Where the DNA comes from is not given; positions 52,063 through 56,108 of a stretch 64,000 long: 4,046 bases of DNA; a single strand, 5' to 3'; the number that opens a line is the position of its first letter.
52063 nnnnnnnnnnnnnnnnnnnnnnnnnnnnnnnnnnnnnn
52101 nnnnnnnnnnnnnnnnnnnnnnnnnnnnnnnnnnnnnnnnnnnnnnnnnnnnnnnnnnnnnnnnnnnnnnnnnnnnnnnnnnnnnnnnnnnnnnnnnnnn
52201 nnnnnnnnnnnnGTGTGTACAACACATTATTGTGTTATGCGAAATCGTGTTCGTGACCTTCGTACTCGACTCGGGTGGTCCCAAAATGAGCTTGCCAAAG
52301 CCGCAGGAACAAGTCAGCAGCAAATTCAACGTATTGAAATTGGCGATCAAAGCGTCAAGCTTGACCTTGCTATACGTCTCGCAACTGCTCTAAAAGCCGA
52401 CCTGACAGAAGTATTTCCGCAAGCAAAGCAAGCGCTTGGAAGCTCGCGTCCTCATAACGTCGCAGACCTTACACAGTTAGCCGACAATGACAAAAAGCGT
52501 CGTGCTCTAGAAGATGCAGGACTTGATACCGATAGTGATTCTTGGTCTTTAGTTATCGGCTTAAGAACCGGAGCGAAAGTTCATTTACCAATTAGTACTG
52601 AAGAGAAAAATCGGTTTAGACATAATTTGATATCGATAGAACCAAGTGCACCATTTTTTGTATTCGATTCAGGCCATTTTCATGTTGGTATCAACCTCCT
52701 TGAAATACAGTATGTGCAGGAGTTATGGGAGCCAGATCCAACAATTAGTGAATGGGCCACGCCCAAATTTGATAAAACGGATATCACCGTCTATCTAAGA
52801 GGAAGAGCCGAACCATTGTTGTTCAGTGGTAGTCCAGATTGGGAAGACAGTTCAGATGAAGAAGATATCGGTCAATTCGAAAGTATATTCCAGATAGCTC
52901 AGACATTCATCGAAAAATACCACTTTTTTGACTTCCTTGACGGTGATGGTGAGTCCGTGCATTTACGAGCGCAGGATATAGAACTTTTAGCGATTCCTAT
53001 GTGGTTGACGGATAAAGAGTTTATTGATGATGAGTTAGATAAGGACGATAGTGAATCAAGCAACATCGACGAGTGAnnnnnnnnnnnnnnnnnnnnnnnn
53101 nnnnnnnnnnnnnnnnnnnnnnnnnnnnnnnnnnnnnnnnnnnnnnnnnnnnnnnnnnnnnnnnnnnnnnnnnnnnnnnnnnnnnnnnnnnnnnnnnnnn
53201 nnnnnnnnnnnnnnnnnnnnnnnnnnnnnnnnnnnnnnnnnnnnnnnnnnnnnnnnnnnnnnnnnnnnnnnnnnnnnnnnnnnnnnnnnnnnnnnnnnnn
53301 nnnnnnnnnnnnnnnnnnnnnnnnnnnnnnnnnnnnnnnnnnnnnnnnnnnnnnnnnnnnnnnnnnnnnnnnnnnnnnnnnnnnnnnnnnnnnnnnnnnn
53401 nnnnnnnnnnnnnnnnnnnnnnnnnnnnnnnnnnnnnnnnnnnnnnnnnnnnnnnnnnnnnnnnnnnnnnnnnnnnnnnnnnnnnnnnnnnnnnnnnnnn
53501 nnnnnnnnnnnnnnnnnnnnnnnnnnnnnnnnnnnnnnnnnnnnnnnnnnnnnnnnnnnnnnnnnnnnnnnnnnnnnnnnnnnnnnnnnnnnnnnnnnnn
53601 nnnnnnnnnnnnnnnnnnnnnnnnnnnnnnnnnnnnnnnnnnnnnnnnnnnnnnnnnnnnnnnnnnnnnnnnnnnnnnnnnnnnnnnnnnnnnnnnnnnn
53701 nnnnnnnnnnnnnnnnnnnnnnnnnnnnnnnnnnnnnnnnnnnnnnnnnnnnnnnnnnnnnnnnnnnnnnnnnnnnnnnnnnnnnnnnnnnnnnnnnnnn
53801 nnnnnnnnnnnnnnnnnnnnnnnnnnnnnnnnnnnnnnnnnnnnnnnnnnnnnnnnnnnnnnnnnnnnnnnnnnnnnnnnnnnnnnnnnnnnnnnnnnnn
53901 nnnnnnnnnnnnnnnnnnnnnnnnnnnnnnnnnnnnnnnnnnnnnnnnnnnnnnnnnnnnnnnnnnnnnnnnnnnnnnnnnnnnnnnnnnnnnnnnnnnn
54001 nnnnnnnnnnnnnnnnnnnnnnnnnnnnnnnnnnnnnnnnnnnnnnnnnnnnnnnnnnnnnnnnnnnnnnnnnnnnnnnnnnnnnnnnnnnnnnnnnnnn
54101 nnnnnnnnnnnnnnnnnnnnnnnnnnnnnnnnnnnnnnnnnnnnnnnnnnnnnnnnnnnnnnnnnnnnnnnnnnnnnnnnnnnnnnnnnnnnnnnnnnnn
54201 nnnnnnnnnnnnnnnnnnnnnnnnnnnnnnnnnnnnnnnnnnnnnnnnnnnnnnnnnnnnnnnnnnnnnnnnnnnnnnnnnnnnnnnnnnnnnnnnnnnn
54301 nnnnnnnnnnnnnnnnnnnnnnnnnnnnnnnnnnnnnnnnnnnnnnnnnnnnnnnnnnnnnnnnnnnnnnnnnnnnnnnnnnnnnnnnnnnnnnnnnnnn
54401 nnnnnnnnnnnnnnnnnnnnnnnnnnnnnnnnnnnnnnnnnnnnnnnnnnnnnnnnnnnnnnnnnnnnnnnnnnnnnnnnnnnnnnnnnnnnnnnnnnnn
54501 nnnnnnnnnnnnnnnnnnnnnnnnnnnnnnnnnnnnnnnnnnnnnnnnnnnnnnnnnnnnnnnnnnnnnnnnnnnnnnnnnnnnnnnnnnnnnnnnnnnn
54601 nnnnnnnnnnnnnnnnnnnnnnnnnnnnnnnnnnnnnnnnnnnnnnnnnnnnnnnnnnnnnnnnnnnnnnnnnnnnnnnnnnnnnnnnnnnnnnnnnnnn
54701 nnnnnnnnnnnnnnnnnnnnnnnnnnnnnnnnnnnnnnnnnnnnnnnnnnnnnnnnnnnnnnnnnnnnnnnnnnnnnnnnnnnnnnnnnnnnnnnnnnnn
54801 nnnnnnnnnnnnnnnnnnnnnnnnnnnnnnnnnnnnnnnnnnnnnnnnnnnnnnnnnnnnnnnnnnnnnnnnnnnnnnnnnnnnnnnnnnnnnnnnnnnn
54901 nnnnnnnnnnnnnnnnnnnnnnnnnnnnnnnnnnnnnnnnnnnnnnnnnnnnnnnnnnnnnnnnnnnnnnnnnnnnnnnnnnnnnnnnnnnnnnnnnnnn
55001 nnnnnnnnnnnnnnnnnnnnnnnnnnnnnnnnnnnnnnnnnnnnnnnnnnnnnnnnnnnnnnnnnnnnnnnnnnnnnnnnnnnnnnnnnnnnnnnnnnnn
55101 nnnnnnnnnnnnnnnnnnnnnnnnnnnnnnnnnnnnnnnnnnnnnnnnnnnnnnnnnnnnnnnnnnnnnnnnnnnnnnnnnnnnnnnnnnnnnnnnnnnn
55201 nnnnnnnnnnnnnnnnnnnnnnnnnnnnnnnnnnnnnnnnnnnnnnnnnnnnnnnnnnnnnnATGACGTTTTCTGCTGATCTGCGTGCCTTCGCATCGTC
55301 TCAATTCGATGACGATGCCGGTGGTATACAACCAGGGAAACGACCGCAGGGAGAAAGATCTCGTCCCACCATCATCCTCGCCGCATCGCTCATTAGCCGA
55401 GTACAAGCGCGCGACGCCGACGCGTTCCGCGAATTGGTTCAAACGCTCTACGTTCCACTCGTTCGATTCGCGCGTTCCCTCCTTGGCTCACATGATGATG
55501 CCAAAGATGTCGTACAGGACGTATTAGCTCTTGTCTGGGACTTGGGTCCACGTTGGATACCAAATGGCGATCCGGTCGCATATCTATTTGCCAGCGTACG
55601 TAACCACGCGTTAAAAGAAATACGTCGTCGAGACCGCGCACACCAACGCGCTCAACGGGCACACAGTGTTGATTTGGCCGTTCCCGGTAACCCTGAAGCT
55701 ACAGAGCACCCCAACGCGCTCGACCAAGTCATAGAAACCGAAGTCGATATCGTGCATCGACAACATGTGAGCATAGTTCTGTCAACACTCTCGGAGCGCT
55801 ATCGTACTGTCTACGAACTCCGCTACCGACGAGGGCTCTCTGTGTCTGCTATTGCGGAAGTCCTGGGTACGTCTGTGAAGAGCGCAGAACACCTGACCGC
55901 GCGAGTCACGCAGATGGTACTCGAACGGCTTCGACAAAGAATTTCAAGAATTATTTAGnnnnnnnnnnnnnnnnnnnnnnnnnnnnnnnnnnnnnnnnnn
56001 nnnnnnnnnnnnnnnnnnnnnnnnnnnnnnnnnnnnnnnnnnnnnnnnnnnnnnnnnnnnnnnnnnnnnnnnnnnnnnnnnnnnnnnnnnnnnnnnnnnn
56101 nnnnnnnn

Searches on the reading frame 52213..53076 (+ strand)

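Call 26: search_protein_families(library=pfam, proteins=[window:52213-53076:+], max_evalue=0.01)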
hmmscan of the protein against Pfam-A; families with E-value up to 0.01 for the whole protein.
window:52213-53076:+ (287 aa): 3 families
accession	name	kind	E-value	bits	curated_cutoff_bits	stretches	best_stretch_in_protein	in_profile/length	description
PF01381.28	HTH_3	-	4.9e-13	49.3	23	1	13-66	1-54/55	Helix-turn-helix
PF13560.12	HTH_31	-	1.4e-11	44.9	27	1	12-66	5-60/64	Helix-turn-helix domain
PF12844.13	HTH_19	-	0.00075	19.8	30.2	1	12-47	3-37/64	Helix-turn-helix domain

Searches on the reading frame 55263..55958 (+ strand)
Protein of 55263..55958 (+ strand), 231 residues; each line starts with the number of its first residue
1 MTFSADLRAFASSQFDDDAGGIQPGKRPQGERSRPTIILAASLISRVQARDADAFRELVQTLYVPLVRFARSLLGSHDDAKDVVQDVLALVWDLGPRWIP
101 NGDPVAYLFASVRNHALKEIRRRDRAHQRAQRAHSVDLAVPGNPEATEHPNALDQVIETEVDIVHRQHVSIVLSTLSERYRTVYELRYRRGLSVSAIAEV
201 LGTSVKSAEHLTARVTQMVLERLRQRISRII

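Call 26: search_protein_families(library=pfam, proteins=[window:55263-55958:+], max_evalue=0.01)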
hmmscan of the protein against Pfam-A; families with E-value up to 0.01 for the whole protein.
window:55263-55958:+ (231 aa): 5 families
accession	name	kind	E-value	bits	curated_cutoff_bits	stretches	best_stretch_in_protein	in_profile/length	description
PF04542.20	Sigma70_r2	-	4.3e-11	42.9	24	1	58-125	1-70/71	Sigma-70 region 2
PF08281.18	Sigma70_r4_2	-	8e-09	35.5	25.7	1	173-214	8-49/54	Sigma-70, region 4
PF07638.17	Sigma70_ECF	-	5.7e-07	30.1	21.1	1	41-210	5-170/185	ECF sigma factor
PF04545.22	Sigma70_r4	-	0.00013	21.8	24.1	1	172-205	1-34/50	Sigma-70, region 4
PF22029.2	PhyR_sigma2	-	0.00044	20.7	27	1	68-110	10-52/55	Sigma2 domain of PhyR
